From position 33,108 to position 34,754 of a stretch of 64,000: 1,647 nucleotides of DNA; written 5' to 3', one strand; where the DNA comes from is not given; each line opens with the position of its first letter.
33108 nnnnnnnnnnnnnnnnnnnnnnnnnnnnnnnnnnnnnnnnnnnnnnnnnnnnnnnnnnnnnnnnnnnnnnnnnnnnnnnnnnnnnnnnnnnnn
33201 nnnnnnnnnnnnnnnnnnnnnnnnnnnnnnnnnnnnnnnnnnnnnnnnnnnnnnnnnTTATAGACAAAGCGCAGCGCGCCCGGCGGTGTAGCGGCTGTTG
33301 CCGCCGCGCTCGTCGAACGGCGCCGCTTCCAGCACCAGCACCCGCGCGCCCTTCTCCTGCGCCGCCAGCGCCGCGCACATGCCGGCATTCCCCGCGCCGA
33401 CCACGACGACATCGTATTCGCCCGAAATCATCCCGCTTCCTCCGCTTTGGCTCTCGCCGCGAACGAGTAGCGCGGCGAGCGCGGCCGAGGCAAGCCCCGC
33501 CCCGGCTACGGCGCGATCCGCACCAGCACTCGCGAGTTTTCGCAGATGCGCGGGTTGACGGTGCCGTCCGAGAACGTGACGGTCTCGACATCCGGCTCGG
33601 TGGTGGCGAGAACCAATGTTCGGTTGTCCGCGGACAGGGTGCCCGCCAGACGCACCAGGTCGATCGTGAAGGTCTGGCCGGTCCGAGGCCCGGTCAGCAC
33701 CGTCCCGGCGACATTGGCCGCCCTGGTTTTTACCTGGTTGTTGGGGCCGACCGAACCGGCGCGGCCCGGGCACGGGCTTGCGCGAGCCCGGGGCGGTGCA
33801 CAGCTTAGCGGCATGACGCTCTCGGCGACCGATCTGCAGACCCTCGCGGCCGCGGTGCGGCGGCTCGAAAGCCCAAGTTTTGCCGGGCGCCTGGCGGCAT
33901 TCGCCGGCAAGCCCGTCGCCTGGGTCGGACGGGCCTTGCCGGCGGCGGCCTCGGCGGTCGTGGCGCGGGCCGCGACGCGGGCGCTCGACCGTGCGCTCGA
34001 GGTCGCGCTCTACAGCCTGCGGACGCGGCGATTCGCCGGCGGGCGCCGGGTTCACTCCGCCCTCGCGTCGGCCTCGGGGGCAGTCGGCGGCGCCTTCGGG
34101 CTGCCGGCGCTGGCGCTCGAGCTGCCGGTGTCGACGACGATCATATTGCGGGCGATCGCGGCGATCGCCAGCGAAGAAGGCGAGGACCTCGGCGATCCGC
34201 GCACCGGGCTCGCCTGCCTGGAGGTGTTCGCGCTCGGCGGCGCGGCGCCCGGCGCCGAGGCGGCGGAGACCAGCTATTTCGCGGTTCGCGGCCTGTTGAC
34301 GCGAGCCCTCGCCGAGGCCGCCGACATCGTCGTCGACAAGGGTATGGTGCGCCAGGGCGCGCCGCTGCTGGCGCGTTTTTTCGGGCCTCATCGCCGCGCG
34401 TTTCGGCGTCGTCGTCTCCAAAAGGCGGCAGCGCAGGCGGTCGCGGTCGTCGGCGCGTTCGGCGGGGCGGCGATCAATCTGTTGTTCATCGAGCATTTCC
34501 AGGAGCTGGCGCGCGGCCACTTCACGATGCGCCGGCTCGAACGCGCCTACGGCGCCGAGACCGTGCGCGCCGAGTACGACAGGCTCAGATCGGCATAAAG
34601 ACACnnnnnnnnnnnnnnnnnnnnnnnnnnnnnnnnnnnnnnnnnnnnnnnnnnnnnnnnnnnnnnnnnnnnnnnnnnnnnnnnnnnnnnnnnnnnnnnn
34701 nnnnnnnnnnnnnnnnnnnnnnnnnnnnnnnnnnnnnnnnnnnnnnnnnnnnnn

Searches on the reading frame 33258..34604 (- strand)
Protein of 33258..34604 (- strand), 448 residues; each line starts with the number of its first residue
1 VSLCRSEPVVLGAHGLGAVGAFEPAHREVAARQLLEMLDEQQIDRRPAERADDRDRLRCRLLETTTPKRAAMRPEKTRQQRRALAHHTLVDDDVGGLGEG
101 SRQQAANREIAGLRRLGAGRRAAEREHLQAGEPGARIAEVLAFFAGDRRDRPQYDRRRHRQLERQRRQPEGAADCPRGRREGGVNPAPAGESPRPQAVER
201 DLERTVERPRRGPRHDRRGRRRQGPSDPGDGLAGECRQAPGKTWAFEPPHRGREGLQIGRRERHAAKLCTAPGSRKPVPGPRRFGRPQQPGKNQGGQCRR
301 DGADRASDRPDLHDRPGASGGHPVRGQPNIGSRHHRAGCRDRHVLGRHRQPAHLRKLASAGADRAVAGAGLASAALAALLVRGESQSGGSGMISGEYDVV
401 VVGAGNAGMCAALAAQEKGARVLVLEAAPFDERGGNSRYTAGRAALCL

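Call 59: search_protein_families(library=pfam, proteins=[window:33258-34604:-], max_evalue=0.00001)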
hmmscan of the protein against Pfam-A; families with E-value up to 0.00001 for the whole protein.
window:33258-34604:- (448 aa): 3 families
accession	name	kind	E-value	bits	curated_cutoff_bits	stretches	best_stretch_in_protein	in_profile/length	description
PF00890.30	FAD_binding_2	-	4.4e-08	33.2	20.4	1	398-442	1-43/414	FAD binding domain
PF12831.13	FAD_oxidored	-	5.2e-07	29.7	27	1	398-430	1-33/416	FAD dependent oxidoreductase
PF01266.30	DAO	-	4.8e-06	26.8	27.9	1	398-441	1-43/353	FAD dependent oxidoreductase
